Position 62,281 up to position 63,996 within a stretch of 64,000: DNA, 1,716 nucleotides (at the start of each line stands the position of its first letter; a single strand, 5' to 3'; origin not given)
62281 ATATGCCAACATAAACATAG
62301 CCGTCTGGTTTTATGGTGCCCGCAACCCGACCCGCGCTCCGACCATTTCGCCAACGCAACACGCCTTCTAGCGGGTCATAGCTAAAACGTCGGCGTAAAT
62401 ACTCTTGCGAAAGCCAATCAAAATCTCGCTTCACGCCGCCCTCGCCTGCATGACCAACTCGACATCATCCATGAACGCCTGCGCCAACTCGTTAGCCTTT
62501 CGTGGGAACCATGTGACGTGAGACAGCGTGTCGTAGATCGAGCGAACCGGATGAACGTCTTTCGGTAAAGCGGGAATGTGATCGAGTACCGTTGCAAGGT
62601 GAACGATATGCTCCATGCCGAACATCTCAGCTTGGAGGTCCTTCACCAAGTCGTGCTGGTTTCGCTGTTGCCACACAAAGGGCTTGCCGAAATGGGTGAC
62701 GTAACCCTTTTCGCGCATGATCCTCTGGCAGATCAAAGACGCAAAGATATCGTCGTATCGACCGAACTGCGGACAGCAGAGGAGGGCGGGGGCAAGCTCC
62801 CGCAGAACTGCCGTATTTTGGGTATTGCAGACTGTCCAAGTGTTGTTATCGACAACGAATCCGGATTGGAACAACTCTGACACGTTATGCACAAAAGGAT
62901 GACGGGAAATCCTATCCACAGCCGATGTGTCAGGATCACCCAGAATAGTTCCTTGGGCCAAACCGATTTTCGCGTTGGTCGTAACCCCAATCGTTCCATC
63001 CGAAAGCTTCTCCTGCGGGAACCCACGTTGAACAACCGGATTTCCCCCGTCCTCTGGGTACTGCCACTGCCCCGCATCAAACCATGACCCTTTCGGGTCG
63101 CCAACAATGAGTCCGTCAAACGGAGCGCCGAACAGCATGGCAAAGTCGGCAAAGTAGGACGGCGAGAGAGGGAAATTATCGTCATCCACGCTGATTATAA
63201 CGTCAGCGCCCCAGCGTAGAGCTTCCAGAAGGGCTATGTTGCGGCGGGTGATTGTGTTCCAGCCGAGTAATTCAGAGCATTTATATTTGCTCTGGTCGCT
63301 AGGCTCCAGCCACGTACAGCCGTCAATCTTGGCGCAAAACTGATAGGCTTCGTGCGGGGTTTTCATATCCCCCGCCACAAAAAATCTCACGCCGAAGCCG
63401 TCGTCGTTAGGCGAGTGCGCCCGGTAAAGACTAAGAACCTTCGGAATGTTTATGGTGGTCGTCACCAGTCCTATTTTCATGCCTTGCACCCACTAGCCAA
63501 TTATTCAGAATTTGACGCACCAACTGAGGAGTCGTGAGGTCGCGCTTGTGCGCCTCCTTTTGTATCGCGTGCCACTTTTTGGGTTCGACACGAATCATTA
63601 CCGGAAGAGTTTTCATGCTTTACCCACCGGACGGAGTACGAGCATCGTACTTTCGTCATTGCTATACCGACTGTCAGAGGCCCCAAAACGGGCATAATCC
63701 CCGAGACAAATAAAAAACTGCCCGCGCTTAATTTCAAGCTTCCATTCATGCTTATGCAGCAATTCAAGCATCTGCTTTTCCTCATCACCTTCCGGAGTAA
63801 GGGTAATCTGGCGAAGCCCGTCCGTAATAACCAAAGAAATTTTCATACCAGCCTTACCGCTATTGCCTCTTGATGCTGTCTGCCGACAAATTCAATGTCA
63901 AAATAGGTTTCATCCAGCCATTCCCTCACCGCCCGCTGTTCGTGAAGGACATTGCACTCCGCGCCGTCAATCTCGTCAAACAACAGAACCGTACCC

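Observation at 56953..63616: Second sugar cluster containing a TPR-glycosyltransferase fusion, the architecture of protein glycosyltransferases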

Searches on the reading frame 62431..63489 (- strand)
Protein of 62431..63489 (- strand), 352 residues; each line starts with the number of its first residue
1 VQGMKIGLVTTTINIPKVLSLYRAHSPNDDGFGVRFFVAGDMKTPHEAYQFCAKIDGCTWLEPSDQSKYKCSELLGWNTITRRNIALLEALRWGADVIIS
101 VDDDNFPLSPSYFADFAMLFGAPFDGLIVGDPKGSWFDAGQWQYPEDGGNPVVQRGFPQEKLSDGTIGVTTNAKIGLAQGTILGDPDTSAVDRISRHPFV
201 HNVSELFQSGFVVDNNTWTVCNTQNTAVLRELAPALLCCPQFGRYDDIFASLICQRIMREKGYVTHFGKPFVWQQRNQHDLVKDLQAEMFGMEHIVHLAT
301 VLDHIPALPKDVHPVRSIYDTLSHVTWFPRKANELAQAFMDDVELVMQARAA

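Call 3: search_protein_families(library=pfam, proteins=[window:62431-63489:-], max_evalue=0.01)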
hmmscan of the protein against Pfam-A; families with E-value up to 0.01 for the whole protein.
window:62431-63489:- (352 aa): 1 family
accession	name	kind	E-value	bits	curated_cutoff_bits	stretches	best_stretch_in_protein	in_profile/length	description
PF03385.23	STELLO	-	0.0044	16.3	27.8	1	245-344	2-103/387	STELLO glycosyltransferases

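Call 4: search_protein_families(library=ncbifam, proteins=[window:62431-63489:-], max_evalue=0.01)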
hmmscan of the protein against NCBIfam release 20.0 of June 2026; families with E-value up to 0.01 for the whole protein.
window:62431-63489:- (352 aa): 0 families

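Call 8: search_protein_families(library=pfam, proteins=[window:62431-63489:-], max_evalue=10)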
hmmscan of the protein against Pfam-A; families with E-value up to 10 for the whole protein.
window:62431-63489:- (352 aa): 3 families
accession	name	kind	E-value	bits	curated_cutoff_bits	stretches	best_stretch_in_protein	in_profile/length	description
PF03385.23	STELLO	-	0.0044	16.3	27.8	1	245-344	2-103/387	STELLO glycosyltransferases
PF03214.19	RGP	-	0.026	14.1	23.8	1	240-313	220-299/342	Reversibly glycosylated polypeptide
PF14468.11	DUF4427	-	0.27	11.7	22.7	1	246-287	14-55/132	Protein of unknown function (DUF4427)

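Call 13: search_protein_families(library=phrogs, proteins=[window:62431-63489:-], max_evalue=0.001)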
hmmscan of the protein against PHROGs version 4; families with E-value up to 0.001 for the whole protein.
window:62431-63489:- (352 aa): 0 families

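Call 33: find_homologous_proteins(query=window:62431-63489:-, max_evalue=0.001)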
Query window:62431-63489:- (352 aa): 755 proteins with E <= 0.001 among 2616 candidates; the best 120 are listed.
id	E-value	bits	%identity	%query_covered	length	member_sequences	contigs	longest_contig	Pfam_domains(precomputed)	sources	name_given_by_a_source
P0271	1.1e-243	826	100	99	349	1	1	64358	-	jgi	-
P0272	1.2e-199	681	83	99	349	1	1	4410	-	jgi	jgi:hypothetical protein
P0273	9.1e-180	615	76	98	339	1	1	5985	-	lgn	-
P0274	1.6e-173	595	74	99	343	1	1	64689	-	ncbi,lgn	-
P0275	6.7e-148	511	68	99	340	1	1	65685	-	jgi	jgi:hypothetical protein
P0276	1.4e-117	411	55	98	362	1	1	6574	-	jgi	-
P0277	8.0e-115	402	55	97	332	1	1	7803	-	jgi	jgi:hypothetical protein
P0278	3.6e-114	400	55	97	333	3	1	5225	-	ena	-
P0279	4.3e-113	396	53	97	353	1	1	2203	PF03214.20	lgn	-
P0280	1.2e-112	395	54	98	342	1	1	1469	-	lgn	-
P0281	1.5e-112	394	55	98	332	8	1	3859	-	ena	-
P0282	1.7e-112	394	54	98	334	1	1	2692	PF03214.20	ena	-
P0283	1.6e-110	388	54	98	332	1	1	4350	-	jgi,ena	-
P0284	2.1e-110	387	53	98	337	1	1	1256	PF03214.20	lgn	-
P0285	3.3e-110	387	53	98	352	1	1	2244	PF03214.20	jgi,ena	-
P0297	3.1e-106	373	53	98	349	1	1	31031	PF03214.20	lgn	-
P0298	1.1e-105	372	52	98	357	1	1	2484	PF03214.20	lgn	-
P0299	2.6e-105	370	53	98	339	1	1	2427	PF03214.20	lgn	-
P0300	2.7e-105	370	53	98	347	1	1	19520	PF03214.20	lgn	-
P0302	5.8e-105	369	52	98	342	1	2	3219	PF03214.20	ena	-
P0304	1.3e-103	365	53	98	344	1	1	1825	PF03214.20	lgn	-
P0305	2.9e-103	364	53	98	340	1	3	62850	PF03214.20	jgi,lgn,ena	-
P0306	9.4e-103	362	53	98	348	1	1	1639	PF03214.20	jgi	jgi:hypothetical protein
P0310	2.5e-102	361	50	97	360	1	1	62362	PF03214.20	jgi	jgi:hypothetical protein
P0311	3.6e-102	360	51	98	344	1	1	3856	PF03214.20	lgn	-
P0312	6.3e-102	359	52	98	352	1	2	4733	PF03214.20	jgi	jgi:hypothetical protein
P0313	5.0e-101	356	52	98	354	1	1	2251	PF03214.20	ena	-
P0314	6.4e-101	356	50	98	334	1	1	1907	PF03214.20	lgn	-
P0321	6.6e-100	353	52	98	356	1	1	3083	PF03214.20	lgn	-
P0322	6.9e-100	353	51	98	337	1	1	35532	PF03214.20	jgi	jgi:hypothetical protein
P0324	1.2e-99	352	53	98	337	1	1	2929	PF03214.20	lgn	-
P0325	1.8e-99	351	51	98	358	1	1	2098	PF03214.20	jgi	jgi:hypothetical protein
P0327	1.9e-99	351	51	98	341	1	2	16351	PF03214.20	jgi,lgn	jgi:hypothetical protein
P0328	2.0e-99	351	49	98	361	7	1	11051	PF03214.20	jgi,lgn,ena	-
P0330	1.5e-98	348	50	98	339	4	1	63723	PF03214.20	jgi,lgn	jgi:hypothetical protein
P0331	1.7e-98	348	52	98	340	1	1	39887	PF03214.20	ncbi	-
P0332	2.8e-98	347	49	98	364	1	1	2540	PF03214.20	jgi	jgi:Reversibly glycosylated polypeptide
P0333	2.8e-98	347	50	97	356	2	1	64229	PF03214.20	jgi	jgi:hypothetical protein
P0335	4.3e-98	347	49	98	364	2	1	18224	PF03214.20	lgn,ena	-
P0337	5.2e-98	346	51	98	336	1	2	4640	PF03214.20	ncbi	-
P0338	6.2e-98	346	50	98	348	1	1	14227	PF03214.20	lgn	-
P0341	2.8e-97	344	51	98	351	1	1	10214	PF03214.20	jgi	jgi:Reversibly glycosylated polypeptide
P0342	3.0e-97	344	51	98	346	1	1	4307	PF03214.20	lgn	-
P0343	3.2e-97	344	52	93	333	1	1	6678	PF03214.20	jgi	jgi:hypothetical protein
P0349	1.2e-96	342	48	98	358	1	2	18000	PF03214.20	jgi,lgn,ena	-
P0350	1.4e-96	342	50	98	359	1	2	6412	PF03214.20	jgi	jgi:hypothetical protein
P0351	1.7e-96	341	51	98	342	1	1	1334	PF03214.20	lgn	-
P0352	1.7e-96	341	51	98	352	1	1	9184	PF03214.20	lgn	-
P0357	1.1e-95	339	48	98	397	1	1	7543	PF03214.20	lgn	-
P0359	1.2e-95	339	49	98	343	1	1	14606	PF03214.20,PF03385.24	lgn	-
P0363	2.1e-95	338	49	98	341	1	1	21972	PF03214.20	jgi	jgi:Reversibly glycosylated polypeptide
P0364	3.6e-95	337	52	98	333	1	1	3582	PF03214.20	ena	-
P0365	3.9e-95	337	50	98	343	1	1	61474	PF03214.20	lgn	-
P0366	4.5e-95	337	52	98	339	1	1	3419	PF03214.20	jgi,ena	-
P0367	4.7e-95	337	48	98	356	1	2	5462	PF03214.20,PF03385.24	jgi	jgi:hypothetical protein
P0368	5.1e-95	337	49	98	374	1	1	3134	PF03214.20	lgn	-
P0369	6.4e-95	336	49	97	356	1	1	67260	PF03214.20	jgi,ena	-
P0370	1.2e-94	335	51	97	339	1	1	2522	PF03214.20,PF03385.24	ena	-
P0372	1.6e-94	335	51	97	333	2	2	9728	PF03214.20,PF03385.24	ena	-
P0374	2.7e-94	334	50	98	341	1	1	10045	PF03214.20,PF03385.24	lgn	-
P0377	5.5e-94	333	47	98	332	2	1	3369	PF03214.20,PF03385.24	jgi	jgi:hypothetical protein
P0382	1.1e-93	332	50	98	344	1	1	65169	PF03214.20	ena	-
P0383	1.2e-93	332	50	98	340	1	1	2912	PF03214.20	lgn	-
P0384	1.4e-93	332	47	97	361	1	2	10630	PF03214.20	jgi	jgi:hypothetical protein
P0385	1.4e-93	332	50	98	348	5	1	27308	PF03214.20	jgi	jgi:hypothetical protein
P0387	2.6e-93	331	49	98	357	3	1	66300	PF03214.20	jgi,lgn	jgi:hypothetical protein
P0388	2.8e-93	331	50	98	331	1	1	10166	PF03214.20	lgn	-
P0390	3.5e-93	331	55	85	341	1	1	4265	PF03214.20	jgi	jgi:hypothetical protein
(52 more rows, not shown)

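Call 38: search_solved_structures(query=A3, max_evalue=10, show_alignments=2)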
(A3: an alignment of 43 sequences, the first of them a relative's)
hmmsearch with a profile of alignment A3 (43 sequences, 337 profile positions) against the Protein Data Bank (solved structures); distinct sequences matched with E-value up to 10: 6.
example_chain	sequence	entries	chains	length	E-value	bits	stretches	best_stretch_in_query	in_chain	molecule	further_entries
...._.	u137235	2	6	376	4.5e-41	144.4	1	3-304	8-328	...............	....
7xpr_A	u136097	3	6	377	4.5e-41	144.4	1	3-304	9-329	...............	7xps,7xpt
7xpu_A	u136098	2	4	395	1.3e-40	142.9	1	3-304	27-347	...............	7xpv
8hl8_A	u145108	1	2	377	2.7e-40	141.8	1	3-304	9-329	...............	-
4v8m_AL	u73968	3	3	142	0.17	14.2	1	176-231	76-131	40S RIBOSOMAL PROTEIN S17, PUTATIVE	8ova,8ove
7ase_i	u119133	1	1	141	0.94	11.8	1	175-230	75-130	40S ribosomal protein S17, putative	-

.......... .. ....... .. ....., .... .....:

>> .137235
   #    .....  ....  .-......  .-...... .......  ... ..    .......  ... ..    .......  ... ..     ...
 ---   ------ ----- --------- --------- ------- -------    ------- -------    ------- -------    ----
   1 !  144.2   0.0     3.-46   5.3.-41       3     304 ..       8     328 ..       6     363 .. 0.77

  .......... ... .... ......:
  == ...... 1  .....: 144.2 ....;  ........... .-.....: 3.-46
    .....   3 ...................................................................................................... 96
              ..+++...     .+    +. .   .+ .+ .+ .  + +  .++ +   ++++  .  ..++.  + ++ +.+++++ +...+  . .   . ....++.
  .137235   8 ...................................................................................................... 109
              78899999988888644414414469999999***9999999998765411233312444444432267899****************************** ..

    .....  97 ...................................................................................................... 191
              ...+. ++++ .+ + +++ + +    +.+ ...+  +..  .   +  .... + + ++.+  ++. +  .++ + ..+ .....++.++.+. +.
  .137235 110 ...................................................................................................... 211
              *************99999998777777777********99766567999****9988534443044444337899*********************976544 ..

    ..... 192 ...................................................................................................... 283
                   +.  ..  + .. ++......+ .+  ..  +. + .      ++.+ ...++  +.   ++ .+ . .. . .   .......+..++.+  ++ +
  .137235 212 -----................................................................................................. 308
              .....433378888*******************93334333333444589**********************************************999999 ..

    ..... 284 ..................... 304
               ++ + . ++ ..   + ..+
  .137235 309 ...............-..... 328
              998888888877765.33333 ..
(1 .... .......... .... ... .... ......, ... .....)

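Call 78: search_dna_similar(query=window:62431-63489:-, collection=phages, mode=protein, max_rows=25)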
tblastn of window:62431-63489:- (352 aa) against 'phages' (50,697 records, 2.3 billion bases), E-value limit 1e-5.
Records with a match: 6; places in all: 6; records where one place covers at least 80% of the query: 4.
Best place of each record, by identity: <60% 6.
By first word of the organism name: Synechococcus 4; uncultured 2.
By host as written in the record: Synechococcus sp. WH 7803 2; Synechococcus sp. WH8102 2; - 2.
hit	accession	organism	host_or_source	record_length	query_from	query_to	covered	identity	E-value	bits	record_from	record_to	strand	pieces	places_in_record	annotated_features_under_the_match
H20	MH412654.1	Synechococcus phage S-T4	Synechococcus sp. WH 7803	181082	4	303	85%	32.7%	4e-28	121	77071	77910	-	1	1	putative membrane protein | hypothetical protein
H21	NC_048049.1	Synechococcus phage S-T4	Synechococcus sp. WH 7803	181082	4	303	85%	32.7%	4e-28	121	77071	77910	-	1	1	hypothetical protein (x2)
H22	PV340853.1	Synechococcus phage Sf-CH8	Synechococcus sp. WH8102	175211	8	303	84%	30.5%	4e-24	109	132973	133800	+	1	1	hypothetical protein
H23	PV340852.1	Synechococcus phage Sf-CH5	Synechococcus sp. WH8102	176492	8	303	84%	30.5%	4e-24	109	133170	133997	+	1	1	hypothetical protein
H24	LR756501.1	uncultured phage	metagenomic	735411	38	289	72%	28.2%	3e-13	77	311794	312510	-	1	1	record has no annotation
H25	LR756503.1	uncultured phage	metagenomic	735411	38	289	72%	28.2%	3e-13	77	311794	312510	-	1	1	record has no annotation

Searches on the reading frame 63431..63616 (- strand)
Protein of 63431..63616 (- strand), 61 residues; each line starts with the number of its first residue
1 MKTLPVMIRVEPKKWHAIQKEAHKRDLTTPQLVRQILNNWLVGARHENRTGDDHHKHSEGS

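Call 3: search_protein_families(library=pfam, proteins=[window:63431-63616:-], max_evalue=0.01)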
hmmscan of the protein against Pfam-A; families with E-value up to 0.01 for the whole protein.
window:63431-63616:- (61 aa): 1 family
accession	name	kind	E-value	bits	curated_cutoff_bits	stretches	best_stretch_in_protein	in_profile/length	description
PF13467.12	RHH_4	-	0.0018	18.8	25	1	8-36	15-43/67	Ribbon-helix-helix domain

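Call 4: search_protein_families(library=ncbifam, proteins=[window:63431-63616:-], max_evalue=0.01)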
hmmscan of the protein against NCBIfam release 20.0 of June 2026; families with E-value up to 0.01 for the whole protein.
window:63431-63616:- (61 aa): 0 families

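Call 13: search_protein_families(library=phrogs, proteins=[window:63431-63616:-], max_evalue=0.001)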
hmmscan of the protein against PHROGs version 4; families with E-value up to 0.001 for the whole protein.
window:63431-63616:- (61 aa): 0 families

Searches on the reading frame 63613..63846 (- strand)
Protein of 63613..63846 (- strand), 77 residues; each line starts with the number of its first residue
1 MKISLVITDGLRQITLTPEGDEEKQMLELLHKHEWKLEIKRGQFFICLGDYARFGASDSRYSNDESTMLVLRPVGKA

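Call 89: search_protein_families(library=pfam, proteins=[window:63613-63846:-], max_evalue=1)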
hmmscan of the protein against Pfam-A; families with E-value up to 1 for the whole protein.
window:63613-63846:- (77 aa): 0 families
